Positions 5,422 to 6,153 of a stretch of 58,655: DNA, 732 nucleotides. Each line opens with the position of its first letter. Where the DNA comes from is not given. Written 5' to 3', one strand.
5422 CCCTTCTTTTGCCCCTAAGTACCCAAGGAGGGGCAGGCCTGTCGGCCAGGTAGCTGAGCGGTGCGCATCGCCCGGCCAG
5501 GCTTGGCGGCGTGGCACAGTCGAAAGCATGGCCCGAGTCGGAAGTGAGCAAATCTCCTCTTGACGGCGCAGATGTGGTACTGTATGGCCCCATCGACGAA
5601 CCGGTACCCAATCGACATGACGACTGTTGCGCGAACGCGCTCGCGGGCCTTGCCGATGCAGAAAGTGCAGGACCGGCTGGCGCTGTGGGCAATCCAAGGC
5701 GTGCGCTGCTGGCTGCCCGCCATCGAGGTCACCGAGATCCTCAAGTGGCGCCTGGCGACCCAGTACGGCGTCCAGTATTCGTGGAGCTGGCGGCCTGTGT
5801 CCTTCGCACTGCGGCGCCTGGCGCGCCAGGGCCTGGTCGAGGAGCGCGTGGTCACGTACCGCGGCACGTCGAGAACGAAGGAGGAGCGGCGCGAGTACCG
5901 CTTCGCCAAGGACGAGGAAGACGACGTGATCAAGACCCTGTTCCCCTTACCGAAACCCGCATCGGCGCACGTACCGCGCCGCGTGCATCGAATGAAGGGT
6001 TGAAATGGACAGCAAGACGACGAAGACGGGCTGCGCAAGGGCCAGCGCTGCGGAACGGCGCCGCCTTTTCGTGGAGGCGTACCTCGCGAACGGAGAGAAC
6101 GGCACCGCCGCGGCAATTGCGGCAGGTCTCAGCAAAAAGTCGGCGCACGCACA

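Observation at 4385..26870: Invariant 10-mer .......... at six intergenic sites, all on the plus strand: candidate phage-specific promoter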

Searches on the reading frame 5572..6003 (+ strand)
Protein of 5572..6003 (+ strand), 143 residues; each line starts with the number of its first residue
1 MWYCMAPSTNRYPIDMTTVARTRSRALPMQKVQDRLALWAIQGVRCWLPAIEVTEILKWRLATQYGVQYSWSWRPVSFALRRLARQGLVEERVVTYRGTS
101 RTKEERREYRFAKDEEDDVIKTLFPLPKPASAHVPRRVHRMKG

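Call 19: search_protein_families(library=pfam, max_evalue=0.01, proteins=[window:5572-6003:+])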
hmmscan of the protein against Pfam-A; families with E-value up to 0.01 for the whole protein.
window:5572-6003:+ (143 aa): 1 family
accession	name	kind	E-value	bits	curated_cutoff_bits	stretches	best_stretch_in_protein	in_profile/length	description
PF15207.11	TMEM240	-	0.0063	16.7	27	1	17-87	81-150/189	TMEM240 family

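Call 33: search_protein_families(library=phrogs, max_evalue=0.001, proteins=[window:5572-6003:+])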
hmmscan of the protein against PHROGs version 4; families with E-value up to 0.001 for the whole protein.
window:5572-6003:+ (143 aa): 0 families

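Call 41: search_protein_families(library=pfam, max_evalue=5, proteins=[window:5572-6003:+])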
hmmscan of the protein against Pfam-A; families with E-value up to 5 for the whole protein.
window:5572-6003:+ (143 aa): 3 families
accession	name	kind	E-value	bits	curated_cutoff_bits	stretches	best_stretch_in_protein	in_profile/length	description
PF15207.11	TMEM240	-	0.0063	16.7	27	1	17-87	81-150/189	TMEM240 family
PF00392.27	GntR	-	0.018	15.1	27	1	68-91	33-56/64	Bacterial regulatory proteins, gntR family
PF18274.6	V_ATPase_prox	-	0.15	12.5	27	1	81-118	10-48/52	Vacuolar ATPase Subunit I N-terminal proximal lobe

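Call 50: find_homologous_proteins(query=window:5572-6003:+, max_evalue=0.001)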
Query window:5572-6003:+ (143 aa): 5 proteins with E <= 0.001 among 35 candidates.
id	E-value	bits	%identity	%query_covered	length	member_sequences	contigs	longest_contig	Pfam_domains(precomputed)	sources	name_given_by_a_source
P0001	7.9e-69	248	97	80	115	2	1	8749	-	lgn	-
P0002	2.9e-37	145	59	80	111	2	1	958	-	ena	-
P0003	7.0e-37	144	61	80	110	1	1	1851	-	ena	-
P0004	1.2e-36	143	57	80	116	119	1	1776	-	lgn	-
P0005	3.8e-17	80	48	68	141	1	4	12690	-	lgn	-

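Call 51: find_encoding_contigs(protein=P0001, flank=10000)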
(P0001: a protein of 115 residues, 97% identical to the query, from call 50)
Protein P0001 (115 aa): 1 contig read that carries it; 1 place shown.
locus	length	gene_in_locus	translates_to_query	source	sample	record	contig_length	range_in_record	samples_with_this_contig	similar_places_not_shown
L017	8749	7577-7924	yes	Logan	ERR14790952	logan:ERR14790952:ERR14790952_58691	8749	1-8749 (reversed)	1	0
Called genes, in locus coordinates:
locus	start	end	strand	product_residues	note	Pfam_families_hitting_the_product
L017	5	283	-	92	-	-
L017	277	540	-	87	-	-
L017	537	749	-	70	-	-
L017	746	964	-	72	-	PF13560:HTH_31, PF01381:HTH_3 (weak)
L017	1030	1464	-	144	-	-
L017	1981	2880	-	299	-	PF06067:DUF932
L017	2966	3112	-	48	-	-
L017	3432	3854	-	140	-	-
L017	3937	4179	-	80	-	-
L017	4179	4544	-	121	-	-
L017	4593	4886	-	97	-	-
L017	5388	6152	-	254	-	PF02498:Bro-N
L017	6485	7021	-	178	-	-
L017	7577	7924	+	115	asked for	-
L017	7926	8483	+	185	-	PF03592:Terminase_2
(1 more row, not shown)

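Call 52: find_encoding_contigs(protein=P0005, flank=10000)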
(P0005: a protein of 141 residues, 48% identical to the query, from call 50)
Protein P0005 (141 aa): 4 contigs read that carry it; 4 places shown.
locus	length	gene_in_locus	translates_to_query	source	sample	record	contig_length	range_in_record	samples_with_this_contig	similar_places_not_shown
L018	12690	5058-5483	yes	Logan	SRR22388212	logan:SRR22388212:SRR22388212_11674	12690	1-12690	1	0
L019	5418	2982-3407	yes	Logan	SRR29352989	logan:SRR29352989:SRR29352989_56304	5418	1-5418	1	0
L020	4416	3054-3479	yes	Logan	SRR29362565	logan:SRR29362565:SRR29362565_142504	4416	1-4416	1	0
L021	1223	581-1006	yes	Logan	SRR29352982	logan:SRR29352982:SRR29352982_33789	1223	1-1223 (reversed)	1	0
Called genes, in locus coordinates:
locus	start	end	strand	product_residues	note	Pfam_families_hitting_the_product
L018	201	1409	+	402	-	PF13356:Arm-DNA-bind_3, PF22022:Phage_int_M, PF00589:Phage_integrase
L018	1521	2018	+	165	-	-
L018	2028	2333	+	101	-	-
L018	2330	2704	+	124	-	PF14090:HTH_39 (weak)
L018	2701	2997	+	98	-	-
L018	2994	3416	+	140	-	-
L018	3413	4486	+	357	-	PF13481:AAA_25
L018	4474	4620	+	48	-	-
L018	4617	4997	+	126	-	PF08774:VRR_NUC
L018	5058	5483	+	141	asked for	-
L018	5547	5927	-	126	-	-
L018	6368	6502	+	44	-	-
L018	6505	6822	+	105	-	-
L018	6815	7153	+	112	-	-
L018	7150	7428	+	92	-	-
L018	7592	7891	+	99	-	PF05930:Phage_AlpA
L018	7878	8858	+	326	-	-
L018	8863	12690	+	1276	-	?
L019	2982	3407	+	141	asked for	-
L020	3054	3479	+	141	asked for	-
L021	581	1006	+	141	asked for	-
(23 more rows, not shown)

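Call 69: predict_structure(alignment_id=A2)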
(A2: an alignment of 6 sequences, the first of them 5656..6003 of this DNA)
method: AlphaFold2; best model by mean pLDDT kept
length: 115 residues; sequences in the alignment: 6
mean_pLDDT: 77.7   pTM: 0.67
mean pLDDT of the five models: 77.7, 77.6, 76.4, 76.1, 74.0
residues with pLDDT >= 90: 30; 70-90: 49; 50-70: 31; < 50: 5
segments of 3 or more residues with pLDDT < 50: 113-115
pLDDT, mean of each block of 10 residues (from residue 1): 81 87 92 86 85 90 85 77 70 53 62 49
secondary structure, 60 per line:
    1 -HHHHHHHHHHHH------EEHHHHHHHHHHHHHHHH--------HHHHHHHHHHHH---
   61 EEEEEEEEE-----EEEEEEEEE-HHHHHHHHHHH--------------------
elements in order: H2-13 H22-37 H46-57 E61-69 E75-83 H85-95
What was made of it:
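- On Winged-helix DNA-binding proteins (fold level): The AlphaFold2 model has the order H-H-H-E-E-H and pLDDT 77.7 (call 69).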

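Call 71: fold_search(model_id=the predicted structure, library=pdb)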
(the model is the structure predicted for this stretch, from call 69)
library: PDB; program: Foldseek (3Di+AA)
matches with E <= 10: 725; with E <= 0.001: 0
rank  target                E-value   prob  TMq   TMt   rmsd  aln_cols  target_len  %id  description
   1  1f4k_A                1.4e-03  1.00  0.57  0.57   3.4        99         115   17  CRYSTAL STRUCTURE OF THE REPLICATION TERMINATOR PROTEIN/B-SITE DNA COMPLEX (released 2001-06-08)
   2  9loa_B                2.9e-03  1.00  0.40  0.53   4.5        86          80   13  Structural insights into the tumor suppressor ZMYND11 reveal diverse recognition mechanisms (released 2026-01-21)
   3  2v1u_A                4.0e-03  1.00  0.58  0.20   3.3        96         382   21  STRUCTURE OF THE AEROPYRUM PERNIX ORC1 PROTEIN IN COMPLEX WITH DNA (released 2007-09-18)
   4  5z7b_B                4.8e-03  1.00  0.51  0.33   6.3       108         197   18  Crystal structure of the VanR transcription factor in complex with vanillate (released 2018-08-29)
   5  2qby_B                6.5e-03  1.00  0.53  0.19   3.3        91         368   18  Crystal structure of a heterodimer of Cdc6/Orc1 initiators bound to origin DNA (from S. solfataricus) (released 2007-09-11)
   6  3elk_A                7.4e-03  1.00  0.50  0.54   4.0       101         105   13  Crystal structure of putative transcriptional regulator TA0346 from Thermoplasma acidophilum (released 2008-09-30)
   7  5x11_G                7.8e-03  1.00  0.61  0.42   5.9       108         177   17  Crystal structure of Bacillus subtilis PadR in complex with operator DNA (released 2017-11-22)
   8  6abt_A                7.8e-03  1.00  0.53  0.60   3.6        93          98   17  Crystal structure of transcription factor from Listeria monocytogenes (released 2019-06-05)
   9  7tji_I                7.8e-03  1.00  0.52  0.20   4.3        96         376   12  S. cerevisiae ORC bound to 84 bp ARS1 DNA and Cdc6 (state 2) with flexible Orc6 N-terminal domain (released 2022-10-05)
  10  3hhh_B                8.8e-03  1.00  0.53  0.59   4.5        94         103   20  Crystal structure of transcriptional regulator, a member of PadR family, from Enterococcus faecalis V583 (released 2009-06-02)
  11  6abq_A                8.8e-03  1.00  0.52  0.53   4.3        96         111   16  Crystal structure of transcription factor from Listeria monocytogenes (released 2019-06-05)
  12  5dym                  8.8e-03  1.00  0.49  0.57   4.2        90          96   13  Crystal structure of a PadR family transcription regulator from hypervirulent Clostridium difficile R20291 - CdPadR_0991 (released 2016-10-05)
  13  7tjh_I                8.8e-03  1.00  0.54  0.20   5.0       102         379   14  S. cerevisiae ORC bound to 84 bp ARS1 DNA and Cdc6 (state 1) with flexible Orc6 N-terminal domain (released 2022-10-05)
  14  5x11_C                1.1e-02  1.00  0.60  0.42   4.6       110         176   18  Crystal structure of Bacillus subtilis PadR in complex with operator DNA (released 2017-11-22)
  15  9loa_A                1.1e-02  1.00  0.42  0.51   4.5        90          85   13  Structural insights into the tumor suppressor ZMYND11 reveal diverse recognition mechanisms (released 2026-01-21)
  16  5x11_F                1.4e-02  1.00  0.60  0.41   6.0       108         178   17  Crystal structure of Bacillus subtilis PadR in complex with operator DNA (released 2017-11-22)
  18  5x11_B                1.5e-02  1.00  0.59  0.41   5.8       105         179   18  Crystal structure of Bacillus subtilis PadR in complex with operator DNA (released 2017-11-22)
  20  5x11_H                1.6e-02  1.00  0.56  0.39   6.0       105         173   16  Crystal structure of Bacillus subtilis PadR in complex with operator DNA (released 2017-11-22)
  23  5x11_D                1.7e-02  1.00  0.58  0.40   6.0       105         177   17  Crystal structure of Bacillus subtilis PadR in complex with operator DNA (released 2017-11-22)
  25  5x11_E                1.8e-02  1.00  0.58  0.39   5.9       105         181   17  Crystal structure of Bacillus subtilis PadR in complex with operator DNA (released 2017-11-22)
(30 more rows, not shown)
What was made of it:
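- On Winged-helix DNA-binding proteins (fold level): Foldseek matches RTP 1f4k, Orc1 2v1u and PadR 5x11 with TM-scores of 0.5-0.6 and E-values of about 1e-3 (call 71).
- The best structural matches are RTP, the Orc1 winged-helix domain and PadR (calls 69, 71). Small winged-helix proteins of the PadR/MarR type are usually repressors (call 71).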

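Call 72: search_protein_representatives(alignment_id=A2)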
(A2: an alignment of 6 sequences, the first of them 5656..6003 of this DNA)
Query: 6 sequences, 114 profile positions. Proteins with E-value up to 0.001 (for the whole library): 46; up to 1e-10: 20; up to 1e-30: 4. The best 46 are listed.
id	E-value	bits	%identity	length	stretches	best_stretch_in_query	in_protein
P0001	8.7e-59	212.6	-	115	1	1-114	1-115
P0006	9.6e-36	138.4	-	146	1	2-112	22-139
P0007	2.1e-33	130.9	-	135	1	16-114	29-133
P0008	1.0e-32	128.6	-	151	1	12-114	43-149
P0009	1.2e-29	118.8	-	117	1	7-111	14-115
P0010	8.1e-27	109.6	-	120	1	5-113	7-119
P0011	1.5e-26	108.8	-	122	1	17-112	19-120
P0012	7.4e-25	103.3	-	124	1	17-113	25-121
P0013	8.8e-24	99.8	-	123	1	18-111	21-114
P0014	1.0e-20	89.9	-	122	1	4-113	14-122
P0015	3.5e-20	88.2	-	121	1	42-114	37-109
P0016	1.9e-19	85.9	-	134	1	17-112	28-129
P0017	3.2e-14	69.0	-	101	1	37-103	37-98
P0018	2.5e-13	66.2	-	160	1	44-91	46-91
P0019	3.3e-13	65.8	-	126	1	44-112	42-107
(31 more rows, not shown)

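Call 73: find_encoding_contigs(protein=P0006, flank=10000, max_places=3)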
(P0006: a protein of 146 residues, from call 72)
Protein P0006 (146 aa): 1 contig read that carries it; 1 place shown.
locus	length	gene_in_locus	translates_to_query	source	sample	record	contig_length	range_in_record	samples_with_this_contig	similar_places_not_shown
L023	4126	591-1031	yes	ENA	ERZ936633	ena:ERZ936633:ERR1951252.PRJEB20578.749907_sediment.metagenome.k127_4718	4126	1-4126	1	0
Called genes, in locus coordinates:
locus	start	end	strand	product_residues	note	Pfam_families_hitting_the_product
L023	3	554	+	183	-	?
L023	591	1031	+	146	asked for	-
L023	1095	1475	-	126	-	-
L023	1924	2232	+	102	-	-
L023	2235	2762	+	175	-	-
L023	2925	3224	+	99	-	PF05930:Phage_AlpA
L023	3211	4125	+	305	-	?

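Call 74: find_encoding_contigs(protein=P0007, flank=10000, max_places=3)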
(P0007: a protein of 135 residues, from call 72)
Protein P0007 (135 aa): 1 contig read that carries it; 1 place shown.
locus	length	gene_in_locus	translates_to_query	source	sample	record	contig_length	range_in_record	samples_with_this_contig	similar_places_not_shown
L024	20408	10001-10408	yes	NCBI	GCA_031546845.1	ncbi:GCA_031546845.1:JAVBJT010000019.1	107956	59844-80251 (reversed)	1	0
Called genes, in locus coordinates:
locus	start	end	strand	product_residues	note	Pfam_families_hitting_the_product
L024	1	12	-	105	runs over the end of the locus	-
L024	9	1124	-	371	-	PF07505:DUF5131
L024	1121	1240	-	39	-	-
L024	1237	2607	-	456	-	PF00078:RVT_1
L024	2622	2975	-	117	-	PF22296:bAvd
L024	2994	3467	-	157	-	PF07603:Lcl_C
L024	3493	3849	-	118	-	PF07603:Lcl_C (weak)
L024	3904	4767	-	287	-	PF10065:DUF2303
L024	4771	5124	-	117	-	PF27127:YfdP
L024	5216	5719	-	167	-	PF04447:dATP-dGTP_PPHyd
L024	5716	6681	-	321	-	-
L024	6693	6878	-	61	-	-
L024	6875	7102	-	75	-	-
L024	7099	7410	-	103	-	PF24720:DUF7673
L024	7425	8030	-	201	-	PF09669:Phage_pRha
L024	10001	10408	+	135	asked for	-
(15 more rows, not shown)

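Call 75: find_encoding_contigs(protein=P0008, flank=10000, max_places=3)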
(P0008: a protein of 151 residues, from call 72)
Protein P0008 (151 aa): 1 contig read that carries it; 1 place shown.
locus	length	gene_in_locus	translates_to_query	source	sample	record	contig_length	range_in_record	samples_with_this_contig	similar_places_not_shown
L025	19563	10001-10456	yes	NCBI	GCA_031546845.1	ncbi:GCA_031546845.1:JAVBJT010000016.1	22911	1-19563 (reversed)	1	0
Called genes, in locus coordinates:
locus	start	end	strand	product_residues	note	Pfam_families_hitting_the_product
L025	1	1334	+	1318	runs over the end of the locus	PF10145:PhageMin_Tail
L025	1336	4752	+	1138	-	-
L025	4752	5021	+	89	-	-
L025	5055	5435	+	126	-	-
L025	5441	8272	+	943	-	PF13385:Laminin_G_3, PF13620:CarboxypepD_reg (weak)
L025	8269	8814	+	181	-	-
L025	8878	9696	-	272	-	PF01381:HTH_3 (weak), PF13443:HTH_26 (weak), PF00717:Peptidase_S24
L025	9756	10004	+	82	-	PF13560:HTH_31, PF01381:HTH_3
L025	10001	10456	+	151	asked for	-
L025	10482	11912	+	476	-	PF03237:Terminase_6N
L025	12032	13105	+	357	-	PF01400:Astacin (weak)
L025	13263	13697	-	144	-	-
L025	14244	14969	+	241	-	-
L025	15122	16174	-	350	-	PF13581:HATPase_c_2 (weak), PF02518:HATPase_c (weak), PF14213:DUF4325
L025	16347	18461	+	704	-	PF16510:P22_portal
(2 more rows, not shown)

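Call 90: find_encoding_contigs(protein=P0010, flank=10000, max_places=3)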
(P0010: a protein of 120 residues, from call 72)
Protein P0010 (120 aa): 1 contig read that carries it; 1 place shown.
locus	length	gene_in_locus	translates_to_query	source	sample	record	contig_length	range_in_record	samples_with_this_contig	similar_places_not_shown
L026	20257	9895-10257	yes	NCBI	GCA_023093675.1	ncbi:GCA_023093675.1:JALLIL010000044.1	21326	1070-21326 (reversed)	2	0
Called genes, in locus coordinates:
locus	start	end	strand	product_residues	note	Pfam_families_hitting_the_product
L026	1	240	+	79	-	?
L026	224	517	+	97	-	-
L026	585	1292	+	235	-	-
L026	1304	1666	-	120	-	-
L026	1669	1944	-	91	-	-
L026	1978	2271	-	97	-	-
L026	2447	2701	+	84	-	PF05016:ParE_toxin (weak)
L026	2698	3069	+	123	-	PF13443:HTH_26 (faint), PF01381:HTH_3, PF12844:HTH_19 (weak), PF13560:HTH_31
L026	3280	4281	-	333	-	PF10546:P63C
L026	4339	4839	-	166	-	PF12844:HTH_19, PF13560:HTH_31 (weak), PF01381:HTH_3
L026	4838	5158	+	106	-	PF13560:HTH_31 (weak)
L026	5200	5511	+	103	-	-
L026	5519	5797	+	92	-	-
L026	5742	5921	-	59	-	-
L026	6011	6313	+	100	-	-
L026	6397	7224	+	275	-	PF07120:DUF1376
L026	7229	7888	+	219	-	PF20081:DUF6475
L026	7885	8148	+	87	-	-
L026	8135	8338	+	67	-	PF24751:DUF7696 (weak)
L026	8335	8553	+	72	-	-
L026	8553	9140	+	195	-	PF05766:NinG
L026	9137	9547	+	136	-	PF05772:NinB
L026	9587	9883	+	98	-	PF13876:Phage_gp49_66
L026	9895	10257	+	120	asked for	-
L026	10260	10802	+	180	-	PF03592:Terminase_2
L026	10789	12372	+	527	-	-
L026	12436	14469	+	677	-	PF16510:P22_portal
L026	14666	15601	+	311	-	-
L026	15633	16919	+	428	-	PF13252:Phage_capsid_3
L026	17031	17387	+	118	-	-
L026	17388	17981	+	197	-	-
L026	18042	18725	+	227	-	PF24175:SU10_adaptor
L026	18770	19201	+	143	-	PF23140:Gp80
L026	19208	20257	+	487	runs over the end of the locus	-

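Call 91: find_encoding_contigs(protein=P0009, flank=10000, max_places=3)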
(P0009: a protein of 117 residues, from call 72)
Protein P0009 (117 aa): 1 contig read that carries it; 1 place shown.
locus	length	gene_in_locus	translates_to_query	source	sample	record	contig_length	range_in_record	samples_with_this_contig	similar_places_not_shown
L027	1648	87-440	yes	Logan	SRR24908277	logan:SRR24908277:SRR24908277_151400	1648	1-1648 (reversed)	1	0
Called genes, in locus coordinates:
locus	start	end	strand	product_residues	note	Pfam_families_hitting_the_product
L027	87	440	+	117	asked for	-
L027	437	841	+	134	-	-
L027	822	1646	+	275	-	?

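Call 92: find_encoding_contigs(protein=P0014, flank=10000, max_places=3)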
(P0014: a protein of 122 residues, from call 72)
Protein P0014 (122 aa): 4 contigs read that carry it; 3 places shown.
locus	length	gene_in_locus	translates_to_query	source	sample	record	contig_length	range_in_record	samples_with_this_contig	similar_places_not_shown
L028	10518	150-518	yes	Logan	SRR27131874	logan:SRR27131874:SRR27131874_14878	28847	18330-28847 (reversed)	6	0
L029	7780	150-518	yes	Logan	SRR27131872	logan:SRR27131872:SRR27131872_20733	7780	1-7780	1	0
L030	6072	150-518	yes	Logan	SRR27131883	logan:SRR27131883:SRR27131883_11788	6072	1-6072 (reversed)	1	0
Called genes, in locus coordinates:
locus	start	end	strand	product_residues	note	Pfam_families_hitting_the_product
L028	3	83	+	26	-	?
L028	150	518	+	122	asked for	-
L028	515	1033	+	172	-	-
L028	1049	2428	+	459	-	PF03237:Terminase_6N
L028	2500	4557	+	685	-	PF16510:P22_portal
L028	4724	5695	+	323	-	-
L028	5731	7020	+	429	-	PF13252:Phage_capsid_3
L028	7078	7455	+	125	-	-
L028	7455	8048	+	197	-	-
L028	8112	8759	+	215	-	PF24175:SU10_adaptor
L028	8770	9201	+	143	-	PF23140:Gp80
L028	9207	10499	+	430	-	-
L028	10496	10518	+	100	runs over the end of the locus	PF23148:Gp77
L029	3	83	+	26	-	?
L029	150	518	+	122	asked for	-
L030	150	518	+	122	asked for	-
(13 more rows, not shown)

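Call 94: search_protein_families(library=ncbifam, max_evalue=1, proteins=[window:5656-6003:+, P0005, P0010, P0014, P0007])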
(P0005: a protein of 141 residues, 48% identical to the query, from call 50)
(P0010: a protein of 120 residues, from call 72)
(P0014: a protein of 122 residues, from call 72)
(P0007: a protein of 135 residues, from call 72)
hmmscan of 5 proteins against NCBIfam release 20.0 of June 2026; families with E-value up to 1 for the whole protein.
window:5656-6003:+ (115 aa): 0 families

P0005 (141 aa): 0 families

P0010 (120 aa): 0 families

P0014 (122 aa): 0 families

P0007 (135 aa): 0 families

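Call 95: search_dna_similar(query=window:5656-6003:+, collection=phages, mode=protein, max_evalue=0.001, max_rows=30)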
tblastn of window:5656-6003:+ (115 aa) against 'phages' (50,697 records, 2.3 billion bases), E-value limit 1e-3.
No match.

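Call 96: search_dna_similar(query=window:5656-6003:+, collection=plasmids, mode=protein, max_evalue=0.001, max_rows=10)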
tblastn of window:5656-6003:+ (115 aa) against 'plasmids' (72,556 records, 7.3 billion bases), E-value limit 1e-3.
No match.

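Call 102: search_protein_families(library=phrogs, max_evalue=0.01, proteins=[window:5656-6003:+])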
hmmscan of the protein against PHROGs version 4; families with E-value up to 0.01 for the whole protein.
window:5656-6003:+ (115 aa): 0 families

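Call 105: find_encoding_contigs(protein=P0012, flank=10000, max_places=2)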
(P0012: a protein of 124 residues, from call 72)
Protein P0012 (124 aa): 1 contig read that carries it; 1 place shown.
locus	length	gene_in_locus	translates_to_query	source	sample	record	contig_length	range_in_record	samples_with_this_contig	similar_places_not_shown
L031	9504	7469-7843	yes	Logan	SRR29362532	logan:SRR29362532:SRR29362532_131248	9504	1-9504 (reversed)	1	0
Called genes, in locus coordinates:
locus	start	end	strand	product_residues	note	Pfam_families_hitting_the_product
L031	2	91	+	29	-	?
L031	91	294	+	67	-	-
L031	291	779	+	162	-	-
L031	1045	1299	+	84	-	-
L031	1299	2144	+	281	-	-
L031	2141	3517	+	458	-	PF00772:DnaB, PF13481:AAA_25, PF03796:DnaB_C, PF06745:ATPase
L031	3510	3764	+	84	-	-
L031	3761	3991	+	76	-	-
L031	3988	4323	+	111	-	-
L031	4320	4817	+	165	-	PF05869:Dam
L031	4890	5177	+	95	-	-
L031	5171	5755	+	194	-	PF05766:NinG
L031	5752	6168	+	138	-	PF05772:NinB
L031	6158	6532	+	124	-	PF18909:dGTP_diPhyd_N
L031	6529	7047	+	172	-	PF11195:Tad2-like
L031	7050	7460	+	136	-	PF13876:Phage_gp49_66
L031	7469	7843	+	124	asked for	-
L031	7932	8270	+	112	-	-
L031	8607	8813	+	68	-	PF01381:HTH_3 (weak)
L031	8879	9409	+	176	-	PF03592:Terminase_2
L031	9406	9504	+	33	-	?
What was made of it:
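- Closest known: Lambda Q / pR' late control. Same: g9 lies in the Q slot, after ninG/ninB and before terS, in L026 and L031 (calls 90, 105).
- In L026 and L031 it lies after NinG/NinB and before terS, which is the late-regulator slot of lambdoid phages (calls 90, 105).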

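Call 106: find_encoding_contigs(protein=P0013, flank=10000, max_places=2)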
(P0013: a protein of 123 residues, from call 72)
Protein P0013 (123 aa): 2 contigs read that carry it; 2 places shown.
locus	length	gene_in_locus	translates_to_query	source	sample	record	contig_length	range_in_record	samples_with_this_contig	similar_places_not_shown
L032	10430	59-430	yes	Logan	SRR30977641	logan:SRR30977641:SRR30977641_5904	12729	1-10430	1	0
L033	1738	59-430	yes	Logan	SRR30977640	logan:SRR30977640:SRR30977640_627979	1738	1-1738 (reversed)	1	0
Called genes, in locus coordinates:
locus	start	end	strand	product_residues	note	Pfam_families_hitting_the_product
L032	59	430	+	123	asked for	-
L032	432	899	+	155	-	-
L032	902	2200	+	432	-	PF03237:Terminase_6N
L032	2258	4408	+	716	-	PF16510:P22_portal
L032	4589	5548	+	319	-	-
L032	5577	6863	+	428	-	PF13252:Phage_capsid_3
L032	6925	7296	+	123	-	-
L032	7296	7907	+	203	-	-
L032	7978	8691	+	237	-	PF24175:SU10_adaptor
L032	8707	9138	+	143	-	PF23140:Gp80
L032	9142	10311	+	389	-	-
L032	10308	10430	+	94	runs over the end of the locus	PF23148:Gp77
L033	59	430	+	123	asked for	-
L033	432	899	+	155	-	-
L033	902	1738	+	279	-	?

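Call 107: find_encoding_contigs(protein=P0011, flank=10000, max_places=2)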
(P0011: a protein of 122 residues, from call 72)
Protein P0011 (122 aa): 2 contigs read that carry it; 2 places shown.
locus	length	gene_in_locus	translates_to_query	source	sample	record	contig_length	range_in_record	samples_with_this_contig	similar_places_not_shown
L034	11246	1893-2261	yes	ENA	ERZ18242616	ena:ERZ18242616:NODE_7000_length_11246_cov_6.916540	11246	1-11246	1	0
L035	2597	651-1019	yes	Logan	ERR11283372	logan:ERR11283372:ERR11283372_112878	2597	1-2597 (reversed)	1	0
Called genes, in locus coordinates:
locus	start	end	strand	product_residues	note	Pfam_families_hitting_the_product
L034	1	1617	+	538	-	?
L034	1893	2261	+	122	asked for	-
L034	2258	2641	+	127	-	PF20901:Sf6_terminase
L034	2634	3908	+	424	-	PF03237:Terminase_6N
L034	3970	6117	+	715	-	PF16510:P22_portal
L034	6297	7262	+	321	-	-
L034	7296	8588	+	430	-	PF13252:Phage_capsid_3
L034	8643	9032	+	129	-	-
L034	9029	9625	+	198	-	-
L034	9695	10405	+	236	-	PF24175:SU10_adaptor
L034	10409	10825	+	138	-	-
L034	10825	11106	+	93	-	-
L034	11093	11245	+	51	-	?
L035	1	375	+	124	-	?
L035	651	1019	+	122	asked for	-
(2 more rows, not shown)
